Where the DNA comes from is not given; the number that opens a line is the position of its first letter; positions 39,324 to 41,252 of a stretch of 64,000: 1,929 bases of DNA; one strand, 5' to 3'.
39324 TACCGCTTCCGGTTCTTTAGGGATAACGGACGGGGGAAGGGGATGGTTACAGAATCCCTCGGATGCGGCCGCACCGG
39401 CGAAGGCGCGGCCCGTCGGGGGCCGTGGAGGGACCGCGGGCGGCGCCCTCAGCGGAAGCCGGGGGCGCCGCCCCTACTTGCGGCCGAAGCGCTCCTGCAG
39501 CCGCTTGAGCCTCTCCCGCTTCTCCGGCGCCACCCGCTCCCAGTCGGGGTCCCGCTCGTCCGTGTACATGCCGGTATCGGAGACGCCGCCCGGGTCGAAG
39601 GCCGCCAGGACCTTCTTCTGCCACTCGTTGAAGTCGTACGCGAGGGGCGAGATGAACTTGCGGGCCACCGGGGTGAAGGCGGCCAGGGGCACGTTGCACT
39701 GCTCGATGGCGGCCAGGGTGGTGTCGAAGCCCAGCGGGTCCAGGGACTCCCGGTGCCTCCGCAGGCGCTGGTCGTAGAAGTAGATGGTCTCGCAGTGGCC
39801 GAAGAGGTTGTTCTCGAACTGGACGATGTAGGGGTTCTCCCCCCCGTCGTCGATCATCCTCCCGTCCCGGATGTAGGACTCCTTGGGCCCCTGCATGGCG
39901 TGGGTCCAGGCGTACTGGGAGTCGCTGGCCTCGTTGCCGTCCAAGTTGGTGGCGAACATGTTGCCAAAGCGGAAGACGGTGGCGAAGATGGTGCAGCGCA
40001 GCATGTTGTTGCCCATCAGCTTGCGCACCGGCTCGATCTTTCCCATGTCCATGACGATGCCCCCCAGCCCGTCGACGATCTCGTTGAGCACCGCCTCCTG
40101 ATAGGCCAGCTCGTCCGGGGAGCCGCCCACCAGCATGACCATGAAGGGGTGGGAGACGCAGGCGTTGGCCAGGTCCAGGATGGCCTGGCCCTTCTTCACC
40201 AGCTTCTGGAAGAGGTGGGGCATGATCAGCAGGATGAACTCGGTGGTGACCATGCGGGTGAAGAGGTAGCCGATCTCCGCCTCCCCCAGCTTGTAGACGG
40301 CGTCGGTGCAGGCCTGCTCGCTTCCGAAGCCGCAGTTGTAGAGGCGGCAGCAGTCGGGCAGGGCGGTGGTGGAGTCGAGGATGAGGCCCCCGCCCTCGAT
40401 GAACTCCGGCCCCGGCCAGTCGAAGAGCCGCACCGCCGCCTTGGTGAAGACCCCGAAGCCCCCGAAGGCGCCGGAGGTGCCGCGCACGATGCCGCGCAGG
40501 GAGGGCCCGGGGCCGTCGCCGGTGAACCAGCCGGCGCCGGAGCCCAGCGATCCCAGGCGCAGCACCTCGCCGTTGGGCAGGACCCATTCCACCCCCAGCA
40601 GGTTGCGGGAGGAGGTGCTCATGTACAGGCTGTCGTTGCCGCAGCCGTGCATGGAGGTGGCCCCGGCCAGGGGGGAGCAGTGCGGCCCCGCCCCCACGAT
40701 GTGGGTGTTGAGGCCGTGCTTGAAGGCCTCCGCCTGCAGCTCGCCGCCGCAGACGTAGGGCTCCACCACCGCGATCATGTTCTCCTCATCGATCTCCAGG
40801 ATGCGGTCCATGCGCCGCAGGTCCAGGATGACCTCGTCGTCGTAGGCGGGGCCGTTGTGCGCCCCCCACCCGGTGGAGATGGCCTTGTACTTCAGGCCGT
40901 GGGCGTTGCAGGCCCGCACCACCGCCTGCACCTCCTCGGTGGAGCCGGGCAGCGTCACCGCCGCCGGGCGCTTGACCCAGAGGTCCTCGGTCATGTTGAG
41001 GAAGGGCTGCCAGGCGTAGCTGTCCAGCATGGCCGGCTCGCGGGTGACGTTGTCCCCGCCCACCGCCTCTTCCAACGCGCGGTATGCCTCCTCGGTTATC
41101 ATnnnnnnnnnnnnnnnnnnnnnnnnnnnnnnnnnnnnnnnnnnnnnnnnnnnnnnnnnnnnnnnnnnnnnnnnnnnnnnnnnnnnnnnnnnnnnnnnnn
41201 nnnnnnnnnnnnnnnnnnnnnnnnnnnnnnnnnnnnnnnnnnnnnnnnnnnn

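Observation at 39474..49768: Corrinoid demethylase system linked to a GlcDEF-like hydroxy-acid/alcohol dehydrogenase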

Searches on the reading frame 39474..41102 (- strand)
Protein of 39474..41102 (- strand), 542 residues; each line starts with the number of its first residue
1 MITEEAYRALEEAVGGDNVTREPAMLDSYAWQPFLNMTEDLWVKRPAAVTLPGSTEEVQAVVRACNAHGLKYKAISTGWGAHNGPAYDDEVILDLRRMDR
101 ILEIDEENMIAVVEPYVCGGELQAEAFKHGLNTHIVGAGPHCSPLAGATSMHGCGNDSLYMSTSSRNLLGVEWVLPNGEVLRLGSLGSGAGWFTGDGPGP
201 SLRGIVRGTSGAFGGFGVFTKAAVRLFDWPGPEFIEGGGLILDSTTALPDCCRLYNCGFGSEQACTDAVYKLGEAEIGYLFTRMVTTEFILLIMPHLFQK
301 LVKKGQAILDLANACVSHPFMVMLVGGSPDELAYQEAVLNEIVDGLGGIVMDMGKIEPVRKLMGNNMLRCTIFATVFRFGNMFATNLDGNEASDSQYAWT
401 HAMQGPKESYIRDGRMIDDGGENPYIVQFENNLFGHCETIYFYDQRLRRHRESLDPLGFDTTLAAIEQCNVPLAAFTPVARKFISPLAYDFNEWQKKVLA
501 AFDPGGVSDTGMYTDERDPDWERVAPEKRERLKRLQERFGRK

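Call 4: search_protein_families(library=pfam, proteins=[window:39474-41102:-], max_evalue=0.01)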
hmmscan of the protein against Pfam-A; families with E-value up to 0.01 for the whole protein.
window:39474-41102:- (542 aa): 1 family
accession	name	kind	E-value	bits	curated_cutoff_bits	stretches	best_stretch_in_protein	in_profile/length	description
PF01565.28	FAD_binding_4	-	3.9e-26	91.8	26.4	1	46-184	1-139/139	FAD binding domain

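Call 5: search_protein_families(library=ncbifam, proteins=[window:39474-41102:-], max_evalue=0.01)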
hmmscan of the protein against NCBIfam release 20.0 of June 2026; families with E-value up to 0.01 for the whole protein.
window:39474-41102:- (542 aa): 5 families
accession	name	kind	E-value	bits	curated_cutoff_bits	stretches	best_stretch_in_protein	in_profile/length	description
TIGR00387.1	glcD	equivalog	1.9e-13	50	567.9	1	49-230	1-174/413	glycolate oxidase subunit GlcD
NF008408.0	PRK11230.1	equivalog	4.2e-09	35.4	897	1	44-230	54-231/499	glycolate oxidase subunit GlcD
NF049975.1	2HglutDHaseYdiJ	equivalog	8.8e-07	27.1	1350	1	42-182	48-191/1018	D-2-hydroxyglutarate dehydrogenase YdiJ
NF053785.1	DcplphribOxDprE1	equivalog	0.00018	20.9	500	1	50-206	19-173/449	decaprenylphosphoryl-beta-D-ribose oxidase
TIGR01678.1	FAD_lactone_ox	subfamily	0.00024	20.2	396.8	1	45-182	14-148/438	sugar 1,4-lactone oxidase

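Call 9: find_homologous_proteins(query=window:39474-41102:-, max_evalue=1e-10)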
Query window:39474-41102:- (542 aa): 2642 proteins with E <= 1e-10 among 8000 candidates; the best 120 are listed.
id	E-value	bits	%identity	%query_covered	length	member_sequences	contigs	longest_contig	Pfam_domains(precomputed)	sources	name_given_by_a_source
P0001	0.0e+0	1266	99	100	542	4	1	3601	PF01565.29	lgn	-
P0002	0.0e+0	1042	79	100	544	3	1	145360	PF01565.29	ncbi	-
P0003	0.0e+0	1039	79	100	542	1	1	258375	PF01565.29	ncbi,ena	-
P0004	2.4e-294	995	75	100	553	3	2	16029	PF01565.29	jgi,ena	jgi:glycolate oxidase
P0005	1.1e-291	986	76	100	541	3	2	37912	PF01565.29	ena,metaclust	metaclust:\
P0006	2.2e-273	926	72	100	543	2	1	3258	PF01565.29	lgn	-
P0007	2.0e-270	916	72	99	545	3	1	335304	PF01565.29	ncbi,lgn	-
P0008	2.5e-270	916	71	100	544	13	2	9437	PF01565.29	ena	-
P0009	1.8e-268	910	70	99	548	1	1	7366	PF01565.29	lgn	-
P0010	2.1e-267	906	70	100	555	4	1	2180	PF01565.29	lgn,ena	-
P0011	6.4e-267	904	70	100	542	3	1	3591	PF01565.29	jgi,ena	-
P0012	6.4e-266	901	71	100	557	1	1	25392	PF01565.29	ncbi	-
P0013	1.3e-265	900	70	100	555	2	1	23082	PF01565.29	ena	-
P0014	7.0e-265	898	70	100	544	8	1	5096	PF01565.29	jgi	jgi:glycolate oxidase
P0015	1.8e-264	896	70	100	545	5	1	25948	PF01565.29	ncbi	ncbi:MAG TPA: FAD-binding oxidoreductase [Candidatus Anoxymicrobiaceae bacterium]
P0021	4.7e-258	875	69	100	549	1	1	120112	PF01565.29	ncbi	-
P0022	7.6e-255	865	68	99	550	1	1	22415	PF01565.29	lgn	-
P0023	6.6e-250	848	66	99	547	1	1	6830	PF01565.29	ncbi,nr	ncbi:MAG: FAD-binding oxidoreductase [Desulfobacterales bacterium]|nr:FAD-binding oxidoreductase [De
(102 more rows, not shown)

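Call 10: search_solved_structures(query=window:39474-41102:-, max_evalue=0.001)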
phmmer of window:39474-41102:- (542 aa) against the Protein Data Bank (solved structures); distinct sequences matched with E-value up to 0.001: 50.
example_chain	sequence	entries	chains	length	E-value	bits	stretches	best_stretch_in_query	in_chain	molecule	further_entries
8s7p_A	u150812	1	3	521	2.3e-18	69.1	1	33-230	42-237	Oxidoreductase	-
8s7s_A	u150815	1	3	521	2.6e-17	65.6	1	33-230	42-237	Oxidoreductase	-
8s7r_A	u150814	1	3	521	2.6e-17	65.6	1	33-230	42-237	Oxidoreductase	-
8s7w_A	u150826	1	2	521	3.3e-17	65.3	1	33-230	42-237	Oxidoreductase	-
8s7t_A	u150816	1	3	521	3.4e-17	65.2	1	33-230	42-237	Oxidoreductase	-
8s7q_A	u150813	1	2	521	4.4e-17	64.8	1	33-230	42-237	Oxidoreductase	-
8s7n_A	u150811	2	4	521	4.6e-17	64.8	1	33-230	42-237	Oxidoreductase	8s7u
7pbg_A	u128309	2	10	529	4.6e-16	61.5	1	11-234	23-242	FAD-binding oxidoreductase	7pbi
9h40_A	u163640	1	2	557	2.6e-15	59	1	22-235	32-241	p-cresol methylhydroxylase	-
1wve_A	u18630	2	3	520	2.8e-14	55.6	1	11-222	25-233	4-cresol dehydrogenase [hydroxylating] flavoprotein subunit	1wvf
1dii_A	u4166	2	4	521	2.8e-14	55.6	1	11-222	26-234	P-CRESOL METHYLHYDROXYLASE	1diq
9fge_A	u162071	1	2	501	2.3e-13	52.5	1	44-227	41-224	FAD-binding oxidoreductase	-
9ffk_A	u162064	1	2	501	3.1e-13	52.1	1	44-227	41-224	FAD-binding oxidoreductase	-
9qgz_A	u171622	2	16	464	2.2e-12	49.3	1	10-226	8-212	Glycolate oxidase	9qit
8jdc_A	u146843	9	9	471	1.2e-11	47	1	8-234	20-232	Probable D-lactate dehydrogenase, mitochondrial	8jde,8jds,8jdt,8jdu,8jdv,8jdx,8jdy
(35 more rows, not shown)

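Call 12: find_related_loci(query=A1, collection=genome_contigs, flank=10000)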
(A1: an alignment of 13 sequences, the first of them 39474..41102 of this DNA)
Query A1 (542 aa) in genome_contigs; peptide patterns used: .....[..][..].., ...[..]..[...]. (x = any residue, [..] = any of these).
417 stretches matched a pattern; 353 encode a relative of the query (tblastn E <= 1e-3); the best 80 are kept; 78 distinct loci.
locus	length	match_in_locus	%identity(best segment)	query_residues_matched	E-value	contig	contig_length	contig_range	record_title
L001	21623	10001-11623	79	1-541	0e+0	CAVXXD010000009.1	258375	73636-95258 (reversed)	MAG: uncultured bacterium isolate MFD04716.bin.1.266 genome assembly, contig: contig_22123, whole genome shotgun sequenc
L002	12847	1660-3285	74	1-542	0e+0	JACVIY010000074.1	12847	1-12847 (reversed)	MAG: Candidatus Geothermincola secundus isolate QZM4_2.bin.157 contig074, whole genome shotgun sequence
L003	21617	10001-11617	71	1-539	0e+0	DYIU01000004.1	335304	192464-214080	MAG TPA_asm: Acidimicrobium ferrooxidans isolate FI88_64_18 Afr_mines_FI88_17_length_335304_cov_7_373045, whole genome s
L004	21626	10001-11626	70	1-542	0e+0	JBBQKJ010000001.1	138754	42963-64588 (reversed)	MAG: Candidatus Geothermincolia bacterium isolate Co_metawrap_610 Cmw_610_k141_14504603_length_138754_cov_15.0000, whole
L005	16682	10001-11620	70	2-542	0e+0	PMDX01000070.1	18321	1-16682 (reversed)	MAG: Actinomycetota bacterium isolate fen_727 73.20120700_E2X.152_contig_1243136, whole genome shotgun sequence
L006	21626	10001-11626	69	1-542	0e+0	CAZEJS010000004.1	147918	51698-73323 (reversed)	MAG TPA_asm: uncultured Acidimicrobiales bacterium isolate binchicken_co87_100 genome assembly, contig: NODE_103_length_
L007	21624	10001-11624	71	1-540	0e+0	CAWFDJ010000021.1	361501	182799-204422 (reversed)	MAG: uncultured bacterium isolate MFD04716.bin.2.264 genome assembly, contig: contig_48283, whole genome shotgun sequenc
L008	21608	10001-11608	56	2-539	0e+0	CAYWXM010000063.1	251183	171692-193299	MAG TPA_asm: uncultured Actinomycetota bacterium isolate SRP067234_co1_219 genome assembly, contig: k99_336058, whole ge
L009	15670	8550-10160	55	1-539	0e+0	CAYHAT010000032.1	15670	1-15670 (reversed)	MAG TPA_asm: uncultured Actinomycetota bacterium isolate ERP119294_co1_319 genome assembly, contig: NODE_4867_length_156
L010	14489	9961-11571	54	1-539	0e+0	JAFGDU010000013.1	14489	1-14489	MAG: Actinomycetota bacterium isolate Zod_Metabat.1188 k87_964884, whole genome shotgun sequence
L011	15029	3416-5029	54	1-539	0e+0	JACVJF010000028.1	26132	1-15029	MAG: Candidatus Solincola quzhuomuensis isolate QZM4_1.bin.364 contig028, whole genome shotgun sequence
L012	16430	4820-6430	55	1-539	0e+0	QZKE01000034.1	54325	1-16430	MAG: Actinobacteria bacterium isolate SURF_21 Ga0104751_1000785, whole genome shotgun sequence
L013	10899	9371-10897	58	1-511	0e+0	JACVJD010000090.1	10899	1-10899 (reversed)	MAG: Candidatus Solincola daggyaiensis isolate DG_1_6.bin.137 contig090, whole genome shotgun sequence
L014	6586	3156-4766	54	1-539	0e+0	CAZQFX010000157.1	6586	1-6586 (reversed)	MAG TPA_asm: uncultured Actinomycetota bacterium isolate SRP257756_co1_219 genome assembly, contig: NODE_10879_length_65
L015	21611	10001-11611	54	1-539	0e+0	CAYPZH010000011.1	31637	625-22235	MAG TPA_asm: uncultured Actinomycetota bacterium isolate binchicken_co7_176 genome assembly, contig: NODE_2273_length_31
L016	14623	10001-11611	53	1-539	0e+0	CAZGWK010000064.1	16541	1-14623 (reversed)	MAG TPA_asm: uncultured Actinomycetota bacterium isolate SRP141376_co1_17 genome assembly, contig: NODE_7114_length_1654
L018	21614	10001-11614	54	1-539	0e+0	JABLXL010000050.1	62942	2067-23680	MAG: Actinomycetota bacterium isolate Ch49 contig50, whole genome shotgun sequence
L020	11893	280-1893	53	1-539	0e+0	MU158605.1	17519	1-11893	MAG: Candidatus Solincola tengchongensis isolate DRTY-6.bin.58 genomic scaffold NODE_6771_length_17519_cov_0.951184, who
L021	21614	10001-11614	53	1-539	0e+0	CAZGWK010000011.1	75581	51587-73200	MAG TPA_asm: uncultured Actinomycetota bacterium isolate SRP141376_co1_17 genome assembly, contig: NODE_875_length_75581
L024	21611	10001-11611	53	1-539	0e+0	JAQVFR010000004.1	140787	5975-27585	MAG: Actinomycetota bacterium isolate STE_163 NODE_147_length_140787_cov_6.447540_Sandtown_E, whole genome shotgun seque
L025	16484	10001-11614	53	1-539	0e+0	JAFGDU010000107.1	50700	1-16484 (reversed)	MAG: Actinomycetota bacterium isolate Zod_Metabat.1188 k87_8782996, whole genome shotgun sequence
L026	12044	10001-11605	54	1-537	0e+0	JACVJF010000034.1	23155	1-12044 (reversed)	MAG: Candidatus Solincola quzhuomuensis isolate QZM4_1.bin.364 contig034, whole genome shotgun sequence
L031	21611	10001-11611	51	2-539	0e+0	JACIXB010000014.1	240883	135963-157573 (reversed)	MAG: Actinomycetota bacterium isolate MAG-41 Actinobacteria_O_bin18_Scaffold_14, whole genome shotgun sequence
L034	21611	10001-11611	56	1-539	0e+0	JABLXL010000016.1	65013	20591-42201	MAG: Actinomycetota bacterium isolate Ch49 contig16, whole genome shotgun sequence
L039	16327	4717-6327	51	1-537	1e-176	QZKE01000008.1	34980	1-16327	MAG: Actinobacteria bacterium isolate SURF_21 Ga0104751_1001806, whole genome shotgun sequence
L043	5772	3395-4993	50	1-534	6e-178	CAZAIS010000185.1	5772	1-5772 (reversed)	MAG TPA_asm: uncultured Acidimicrobiales bacterium isolate binchicken_co204_55 genome assembly, contig: NODE_17307_lengt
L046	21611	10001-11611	49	2-539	5e-173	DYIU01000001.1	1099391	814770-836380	MAG TPA_asm: Acidimicrobium ferrooxidans isolate FI88_64_18 Afr_mines_FI88_1_length_1099391_cov_7_496989, whole genome s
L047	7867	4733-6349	51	1-538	3e-173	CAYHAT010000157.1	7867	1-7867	MAG TPA_asm: uncultured Actinomycetota bacterium isolate ERP119294_co1_319 genome assembly, contig: NODE_13326_length_78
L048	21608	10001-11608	50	1-537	2e-171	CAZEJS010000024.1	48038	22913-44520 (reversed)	MAG TPA_asm: uncultured Acidimicrobiales bacterium isolate binchicken_co87_100 genome assembly, contig: NODE_988_length_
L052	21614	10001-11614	49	1-539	1e-168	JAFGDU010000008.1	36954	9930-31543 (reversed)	MAG: Actinomycetota bacterium isolate Zod_Metabat.1188 k87_494397, whole genome shotgun sequence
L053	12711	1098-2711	48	1-538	3e-168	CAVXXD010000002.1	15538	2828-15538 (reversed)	MAG: uncultured bacterium isolate MFD04716.bin.1.266 genome assembly, contig: contig_105611, whole genome shotgun sequen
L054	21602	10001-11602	50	1-535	1e-166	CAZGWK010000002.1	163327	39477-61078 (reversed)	MAG TPA_asm: uncultured Actinomycetota bacterium isolate SRP141376_co1_17 genome assembly, contig: NODE_172_length_16332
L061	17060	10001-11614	50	1-539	0e+0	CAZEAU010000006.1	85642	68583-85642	MAG TPA_asm: uncultured Actinomycetota bacterium isolate binchicken_co39_260 genome assembly, contig: NODE_529_length_85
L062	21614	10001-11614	55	1-539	0e+0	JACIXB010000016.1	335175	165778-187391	MAG: Actinomycetota bacterium isolate MAG-41 Actinobacteria_O_bin18_Scaffold_16, whole genome shotgun sequence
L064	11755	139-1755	48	1-539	2e-157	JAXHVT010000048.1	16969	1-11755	MAG: Actinomycetota bacterium isolate MAG84_tar_biofilm MAG84_48, whole genome shotgun sequence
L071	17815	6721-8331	49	2-539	1e-167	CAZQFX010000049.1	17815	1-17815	MAG TPA_asm: uncultured Actinomycetota bacterium isolate SRP257756_co1_219 genome assembly, contig: NODE_2670_length_178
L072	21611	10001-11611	50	2-539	1e-169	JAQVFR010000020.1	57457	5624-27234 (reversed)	MAG: Actinomycetota bacterium isolate STE_163 NODE_907_length_57457_cov_6.064504_Sandtown_E, whole genome shotgun sequen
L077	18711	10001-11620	70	2-542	0e+0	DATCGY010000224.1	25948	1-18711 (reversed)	MAG TPA_asm: Candidatus Anoxymicrobiaceae bacterium isolate SMAG_U7819 k141_1301513, whole genome shotgun sequence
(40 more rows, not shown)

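Call 17: find_encoding_contigs(protein=P0003, flank=10000, max_places=2)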
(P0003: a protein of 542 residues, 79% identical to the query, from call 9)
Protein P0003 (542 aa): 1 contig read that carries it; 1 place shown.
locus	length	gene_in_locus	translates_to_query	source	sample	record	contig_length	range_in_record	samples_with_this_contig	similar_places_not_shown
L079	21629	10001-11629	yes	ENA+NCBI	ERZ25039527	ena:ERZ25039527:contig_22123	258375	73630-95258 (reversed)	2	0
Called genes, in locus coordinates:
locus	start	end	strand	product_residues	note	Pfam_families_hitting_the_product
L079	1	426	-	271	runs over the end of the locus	PF00106:adh_short, PF08659:KR, PF13561:adh_short_C2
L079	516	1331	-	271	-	PF00106:adh_short, PF08659:KR, PF13561:adh_short_C2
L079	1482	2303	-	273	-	PF12838:Fer4_7 (faint), PF00037:Fer4 (faint)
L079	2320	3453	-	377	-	PF01208:URO-D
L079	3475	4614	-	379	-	PF01208:URO-D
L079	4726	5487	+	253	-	PF00392:GntR, PF07702:UTRA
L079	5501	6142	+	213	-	PF02607:B12-binding_2, PF02310:B12-binding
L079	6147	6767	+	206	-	PF02607:B12-binding_2, PF02310:B12-binding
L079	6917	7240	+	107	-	-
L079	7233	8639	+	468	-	PF01565:FAD_binding_4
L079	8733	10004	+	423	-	PF13183:Fer4_8, PF02754:CCG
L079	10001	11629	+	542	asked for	PF01565:FAD_binding_4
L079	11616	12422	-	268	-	-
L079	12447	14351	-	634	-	PF00753:Lactamase_B, PF14863:Alkyl_sulf_dimr, PF14864:Alkyl_sulf_C, PF02036:SCP2 (weak)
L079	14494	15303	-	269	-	PF04087:DUF389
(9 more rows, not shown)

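Call 18: find_encoding_contigs(protein=P0007, flank=10000, max_places=2)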
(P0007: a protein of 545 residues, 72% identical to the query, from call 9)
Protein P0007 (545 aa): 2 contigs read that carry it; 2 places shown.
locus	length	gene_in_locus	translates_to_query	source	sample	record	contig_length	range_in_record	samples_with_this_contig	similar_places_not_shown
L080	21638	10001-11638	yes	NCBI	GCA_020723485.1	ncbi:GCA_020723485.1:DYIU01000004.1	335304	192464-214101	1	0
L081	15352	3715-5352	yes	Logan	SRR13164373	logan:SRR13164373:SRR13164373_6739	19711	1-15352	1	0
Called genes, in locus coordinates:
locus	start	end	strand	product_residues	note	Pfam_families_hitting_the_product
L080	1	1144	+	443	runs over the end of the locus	PF01266:DAO (faint), PF01593:Amino_oxidase, PF07992:Pyr_redox_2 (faint), PF13450:NAD_binding_8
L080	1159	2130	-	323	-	PF00478:IMPDH (faint), PF03060:NMO, PF01070:FMN_dh (weak)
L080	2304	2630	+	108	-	-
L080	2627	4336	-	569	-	-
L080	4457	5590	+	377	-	PF06224:AlkZ-like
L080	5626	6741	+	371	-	PF03435:Sacchrp_dh_NADP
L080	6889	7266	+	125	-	-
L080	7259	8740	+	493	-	PF01565:FAD_binding_4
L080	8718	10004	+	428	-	PF13183:Fer4_8, PF02754:CCG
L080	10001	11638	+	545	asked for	PF01565:FAD_binding_4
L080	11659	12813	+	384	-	PF01757:Acyl_transf_3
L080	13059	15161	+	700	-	PF00724:Oxidored_FMN, PF00724:Oxidored_FMN, PF00890:FAD_binding_2 (weak), PF01266:DAO (weak), PF01494:FAD_binding_3 (weak), PF01946:Thi4 (weak), PF07992:Pyr_redox_2, PF13450:NAD_binding_8, +11 more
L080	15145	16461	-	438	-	PF00324:AA_permease, PF03845:Spore_permease (weak), PF13520:AA_permease_2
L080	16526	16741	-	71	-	-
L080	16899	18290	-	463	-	PF06500:FrsA-like (weak), PF00561:Abhydrolase_1 (weak), PF12146:Hydrolase_4 (weak), PF12697:Abhydrolase_6 (weak), PF00326:Peptidase_S9 (weak)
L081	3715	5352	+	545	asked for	PF01565:FAD_binding_4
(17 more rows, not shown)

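Call 19: find_encoding_contigs(protein=P0002, flank=10000, max_places=1)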
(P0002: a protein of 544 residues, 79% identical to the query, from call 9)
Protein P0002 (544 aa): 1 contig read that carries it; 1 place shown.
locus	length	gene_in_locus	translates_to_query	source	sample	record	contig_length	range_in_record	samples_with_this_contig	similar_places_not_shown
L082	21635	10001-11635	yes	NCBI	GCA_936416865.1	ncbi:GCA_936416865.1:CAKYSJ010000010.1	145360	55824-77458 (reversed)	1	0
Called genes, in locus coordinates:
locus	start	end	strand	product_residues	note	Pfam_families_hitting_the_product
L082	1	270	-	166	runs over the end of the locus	PF01243:PNPOx_N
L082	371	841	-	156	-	PF12838:Fer4_7 (faint), PF00037:Fer4 (weak), PF14697:Fer4_21 (weak)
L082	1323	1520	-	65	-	PF01208:URO-D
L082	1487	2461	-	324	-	PF01208:URO-D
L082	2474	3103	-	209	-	PF01208:URO-D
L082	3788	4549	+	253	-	PF00392:GntR, PF07702:UTRA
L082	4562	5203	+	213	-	PF02607:B12-binding_2, PF02310:B12-binding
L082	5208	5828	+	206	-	PF02607:B12-binding_2, PF02310:B12-binding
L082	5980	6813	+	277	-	PF00809:Pterin_bind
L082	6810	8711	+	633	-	-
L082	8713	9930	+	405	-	PF13183:Fer4_8, PF02754:CCG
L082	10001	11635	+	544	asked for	PF01565:FAD_binding_4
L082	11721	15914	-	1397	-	PF15892:BNR_4 (faint), PF15902:Sortilin-Vps10 (faint), PF18998:Flg_new_2 (weak), PF18986:DUF5719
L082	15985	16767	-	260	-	PF18986:DUF5719 (faint)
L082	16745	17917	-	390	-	PF24684:Vgb_lyase, PF18998:Flg_new_2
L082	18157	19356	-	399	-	-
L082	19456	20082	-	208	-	PF01040:UbiA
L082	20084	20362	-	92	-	-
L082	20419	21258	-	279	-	PF18986:DUF5719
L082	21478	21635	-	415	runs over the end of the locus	PF02012:BNR (faint), PF14870:PSII_BNR (weak), PF15902:Sortilin-Vps10 (faint)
